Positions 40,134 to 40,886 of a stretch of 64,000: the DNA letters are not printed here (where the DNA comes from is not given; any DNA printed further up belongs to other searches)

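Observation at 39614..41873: tRNA-Lys-flanked mini-insertion (DUF2726-like nuclease-fold gene bracketed by a degenerate tRNA 3'-end repeat) plus two GC-elevated orphan genes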

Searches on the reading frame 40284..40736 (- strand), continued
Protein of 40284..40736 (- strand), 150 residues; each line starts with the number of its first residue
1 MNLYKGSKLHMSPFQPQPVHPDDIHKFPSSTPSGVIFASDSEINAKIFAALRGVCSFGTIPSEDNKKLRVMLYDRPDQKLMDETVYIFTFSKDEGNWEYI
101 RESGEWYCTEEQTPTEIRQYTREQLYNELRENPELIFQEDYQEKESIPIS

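Call 87: find_encoding_contigs(protein=P0011, flank=8000, max_places=2)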
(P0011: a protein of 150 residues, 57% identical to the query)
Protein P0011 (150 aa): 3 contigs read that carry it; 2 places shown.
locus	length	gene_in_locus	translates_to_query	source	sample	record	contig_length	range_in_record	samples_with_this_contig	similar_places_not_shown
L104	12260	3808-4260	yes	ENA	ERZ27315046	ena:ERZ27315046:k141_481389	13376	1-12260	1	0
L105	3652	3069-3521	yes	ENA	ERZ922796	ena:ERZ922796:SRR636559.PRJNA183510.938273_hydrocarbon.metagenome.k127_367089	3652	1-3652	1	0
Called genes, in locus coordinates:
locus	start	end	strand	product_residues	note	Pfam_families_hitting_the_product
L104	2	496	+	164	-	?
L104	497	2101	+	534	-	PF04055:Radical_SAM, PF16199:Radical_SAM_C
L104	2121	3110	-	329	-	-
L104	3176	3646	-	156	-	PF18931:DUF5680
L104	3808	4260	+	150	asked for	-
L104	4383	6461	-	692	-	PF02369:Big_1 (faint), PF17210:SdrD_B (faint), PF13620:CarboxypepD_reg, PF13715:CarbopepD_reg_2 (faint)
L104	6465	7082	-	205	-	PF11967:RecO_N, PF02565:RecO_C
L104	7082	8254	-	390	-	PF13439:Glyco_transf_4 (weak), PF20706:GT4-conflict, PF00534:Glycos_transf_1, PF13692:Glyco_trans_1_4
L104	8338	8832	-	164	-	-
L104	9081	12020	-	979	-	PF07517:SecA_DEAD, PF01043:SecA_PP_bind, PF21090:P-loop_SecA, PF07516:SecA_SW, PF02810:SEC-C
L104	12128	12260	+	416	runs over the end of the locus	?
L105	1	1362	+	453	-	?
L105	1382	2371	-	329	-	-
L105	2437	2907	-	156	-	PF18931:DUF5680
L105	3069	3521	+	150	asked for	-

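Call 92: search_protein_families(library=phrogs, proteins=[window:40284-40736:-, L096:11771-13345:+, L096:10621-11535:+, L096:7534-8364:-, L096:8391-8915:-, L096:9861-10172:-], max_evalue=0.001)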
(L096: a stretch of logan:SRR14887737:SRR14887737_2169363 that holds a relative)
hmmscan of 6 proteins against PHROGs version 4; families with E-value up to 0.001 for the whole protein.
window:40284-40736:- (150 aa): 0 families

L096:11771-13345:+ (524 aa): 2 families
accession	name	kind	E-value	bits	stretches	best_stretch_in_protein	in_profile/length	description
phrog_95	-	integration and excision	2.7e-74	251.9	1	5-480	76-547/651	integrase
phrog_125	-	DNA, RNA and nucleotide metabolism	5.9e-25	89.2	1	9-280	12-249/254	DNA invertase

L096:10621-11535:+ (304 aa): 3 families
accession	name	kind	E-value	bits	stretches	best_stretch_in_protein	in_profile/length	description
phrog_3419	-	DNA, RNA and nucleotide metabolism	7.3e-25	89.1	1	71-256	45-240/289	rolling circle DNA replication initiation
phrog_3584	-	DNA, RNA and nucleotide metabolism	6.2e-22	79.3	1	65-254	8-200/265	replication initiation protein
phrog_942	-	DNA, RNA and nucleotide metabolism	2.3e-05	24.9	1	131-227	119-237/501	replication initiation protein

L096:7534-8364:- (276 aa): 0 families

L096:8391-8915:- (174 aa): 0 families

L096:9861-10172:- (103 aa): 1 family
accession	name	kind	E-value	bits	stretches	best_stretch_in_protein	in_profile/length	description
phrog_32719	-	unknown function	0.00054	20.9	1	41-103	50-114/114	-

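Call 95: search_protein_families(library=pfam, proteins=[L096:11771-13345:+, L096:10621-11535:+, L096:7534-8364:-, L096:8391-8915:-, L096:8917-9717:-, L096:9861-10172:-, L100:2256-3077:-, L104:2121-3110:-], max_evalue=0.01)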
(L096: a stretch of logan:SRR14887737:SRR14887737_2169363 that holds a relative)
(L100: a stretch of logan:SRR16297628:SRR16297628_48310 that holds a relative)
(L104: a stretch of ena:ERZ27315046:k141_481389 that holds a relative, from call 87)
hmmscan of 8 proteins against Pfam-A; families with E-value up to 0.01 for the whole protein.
L096:11771-13345:+ (524 aa): 3 families
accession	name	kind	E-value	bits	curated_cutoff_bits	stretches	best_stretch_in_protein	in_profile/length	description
PF00239.26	Resolvase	-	2.4e-29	102.7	23.3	1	20-165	2-143/145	Resolvase, N terminal domain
PF07508.19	Recombinase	-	1.2e-09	38.8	21.1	1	196-281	9-101/102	Recombinase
PF13408.12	Zn_ribbon_recom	-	2e-05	25.3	25.3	1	304-358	3-57/58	Recombinase zinc beta ribbon domain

L096:10621-11535:+ (304 aa): 2 families
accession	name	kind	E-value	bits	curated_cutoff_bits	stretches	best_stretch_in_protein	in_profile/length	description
PF23343.2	REP_ORF2-G2P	-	1.2e-17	64.4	27.8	1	132-226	2-97/99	Replication-associated protein ORF2/G2P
PF20199.4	RepSA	-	0.00035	20.3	34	1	142-189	167-228/438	Replication initiator protein, pSAM2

L096:7534-8364:- (276 aa): 2 families
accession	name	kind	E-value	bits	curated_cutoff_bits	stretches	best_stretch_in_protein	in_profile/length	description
PF13643.11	DUF4145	-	0.0038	17.7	23.1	1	181-215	10-45/88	Domain of unknown function (DUF4145)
PF04778.17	LMP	-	0.0057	17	26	1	166-217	55-105/158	LMP repeated region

L096:8391-8915:- (174 aa): 1 family
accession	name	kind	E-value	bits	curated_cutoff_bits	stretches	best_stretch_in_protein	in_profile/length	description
PF20472.4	PDDEXK_11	-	0.0074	16.5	23.7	0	47-107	13-81/145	PD-(D/E)XK nuclease superfamily domain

L096:8917-9717:- (266 aa): 4 families
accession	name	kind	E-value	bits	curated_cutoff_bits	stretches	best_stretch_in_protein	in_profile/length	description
PF01555.25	N6_N4_Mtase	-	1.9e-62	211.5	26.7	1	30-254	1-221/221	DNA methylase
PF13847.12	Methyltransf_31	-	1.3e-05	25.3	27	0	214-257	3-49/145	Methyltransferase domain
PF01170.24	UPF0020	-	5e-05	23.5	22.3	1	209-244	23-58/197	RMKL-like, methyltransferase domain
PF08241.18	Methyltransf_11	-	0.0092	17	21.2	0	64-93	66-95/95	Methyltransferase domain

L096:9861-10172:- (103 aa): 1 family
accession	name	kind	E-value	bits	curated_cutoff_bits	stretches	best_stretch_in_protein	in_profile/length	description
PF13031.12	DUF3892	-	1.9e-07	31.9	22.3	1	20-101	10-71/71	Protein of unknown function (DUF3892)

L100:2256-3077:- (273 aa): 1 family
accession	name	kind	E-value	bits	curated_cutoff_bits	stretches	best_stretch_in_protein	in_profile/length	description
PF13858.11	DUF4199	-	0.0078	17.1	32.3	0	29-91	68-131/165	Protein of unknown function (DUF4199)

L104:2121-3110:- (329 aa): 1 family
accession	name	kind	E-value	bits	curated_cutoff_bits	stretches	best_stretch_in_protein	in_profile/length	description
PF22852.1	SoxE_N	-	0.0021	18.3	27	1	38-64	5-31/48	Sulfocyanin, N-terminal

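Call 99: search_dna_similar(query=L096:11771-13345:+, collection=phages, mode=protein, max_rows=8)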
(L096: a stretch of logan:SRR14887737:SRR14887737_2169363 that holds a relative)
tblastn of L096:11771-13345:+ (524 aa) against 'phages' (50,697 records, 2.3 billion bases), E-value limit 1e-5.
Records with a match: 423; places in all: 426; records where one place covers at least 80% of the query: 68.
Best place of each record, by identity: <60% 423.
By first word of the organism name: Staphylococcus 83; Streptomyces 81; Streptococcus 45; Bacteriophage 36; Gordonia 35; Bacillus 17; Mycobacterium 15; Enterococcus 13; Clostridium 13; Faecalibacterium 10; and 34 more.
By host as written in the record: - 60; Staphylococcus aureus 32; Gordonia terrae 3612 27; Streptomyces griseus ATCC 10137 26; Streptomyces lividans JI 1326 14; Enterococcus faecalis 13; Mycobacterium smegmatis mc2 155 10; Staphylococcus epidermidis 9; and 144 more.
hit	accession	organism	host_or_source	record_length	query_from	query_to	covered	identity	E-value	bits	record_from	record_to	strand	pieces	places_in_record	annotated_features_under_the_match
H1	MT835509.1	Bacteriophage sp.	human fecal samples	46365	21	445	81%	27.3%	8e-21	102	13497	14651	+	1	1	record has no annotation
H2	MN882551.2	Butyrivibrio virus Arian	Butyrivibrio fibrisolvens DSM 3071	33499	19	486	89%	23.8%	3e-10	69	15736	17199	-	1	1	hypothetical protein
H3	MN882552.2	Butyrivibrio virus Bo-Finn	Butyrivibrio fibrisolvens DSM 3071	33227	19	486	89%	23.7%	9e-11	71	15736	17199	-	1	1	hypothetical protein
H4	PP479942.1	Faecalibacterium phage Lelie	Faecalibacterium sp. L2-61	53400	20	417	76%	27.5%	2e-28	126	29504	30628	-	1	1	resolvase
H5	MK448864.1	Streptococcus phage Javan180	Streptococcus equi 4047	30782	14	450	83%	25.0%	3e-13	79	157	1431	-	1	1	integrase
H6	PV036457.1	phage IMGVR 15682261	human feces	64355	22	480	88%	23.7%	1e-6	58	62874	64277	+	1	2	integrase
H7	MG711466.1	Faecalibacterium phage FP_Toutatis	Faecalibacterium prausnitzii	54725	20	417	76%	27.2%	7e-28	124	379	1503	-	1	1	large serine recombinase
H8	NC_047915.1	Faecalibacterium phage FP_Toutatis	Faecalibacterium prausnitzii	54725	20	417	76%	27.2%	7e-28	124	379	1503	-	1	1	integrase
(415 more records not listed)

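Call 100: find_encoding_contigs(protein=P0007, flank=8000, max_places=3)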
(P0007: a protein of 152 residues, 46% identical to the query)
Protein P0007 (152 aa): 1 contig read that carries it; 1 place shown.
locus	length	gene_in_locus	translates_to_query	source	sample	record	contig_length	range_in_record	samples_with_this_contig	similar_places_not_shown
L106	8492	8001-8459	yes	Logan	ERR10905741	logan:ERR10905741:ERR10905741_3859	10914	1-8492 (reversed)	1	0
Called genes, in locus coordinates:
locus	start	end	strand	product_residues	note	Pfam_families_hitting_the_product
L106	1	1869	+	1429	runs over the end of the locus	?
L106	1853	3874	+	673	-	-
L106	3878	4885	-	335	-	PF00579:tRNA-synt_1b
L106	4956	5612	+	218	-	PF03167:UDG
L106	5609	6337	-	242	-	PF00334:NDK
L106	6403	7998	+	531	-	PF04055:Radical_SAM, PF16199:Radical_SAM_C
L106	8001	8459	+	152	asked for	-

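Call 101: find_encoding_contigs(protein=P0020, flank=8000, max_places=3)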
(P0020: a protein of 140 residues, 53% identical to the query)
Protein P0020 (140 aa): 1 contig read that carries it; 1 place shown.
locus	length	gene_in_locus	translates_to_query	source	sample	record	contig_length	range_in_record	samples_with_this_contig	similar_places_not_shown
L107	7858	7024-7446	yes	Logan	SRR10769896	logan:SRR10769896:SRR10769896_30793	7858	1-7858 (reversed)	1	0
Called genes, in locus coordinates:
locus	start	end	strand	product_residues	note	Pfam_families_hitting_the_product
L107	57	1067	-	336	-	PF00579:tRNA-synt_1b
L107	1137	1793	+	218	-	PF03167:UDG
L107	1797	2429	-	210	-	PF00334:NDK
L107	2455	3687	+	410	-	PF00890:FAD_binding_2 (weak), PF01266:DAO (faint), PF03486:HI0933_like, PF07992:Pyr_redox_2 (weak), PF12831:FAD_oxidored (weak), PF13450:NAD_binding_8 (weak), PF13738:Pyr_redox_3 (faint), PF22780:HI0933_like_1st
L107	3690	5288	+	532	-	PF04055:Radical_SAM, PF16199:Radical_SAM_C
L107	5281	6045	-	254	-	-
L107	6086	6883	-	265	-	-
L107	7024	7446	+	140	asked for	-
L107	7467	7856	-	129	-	?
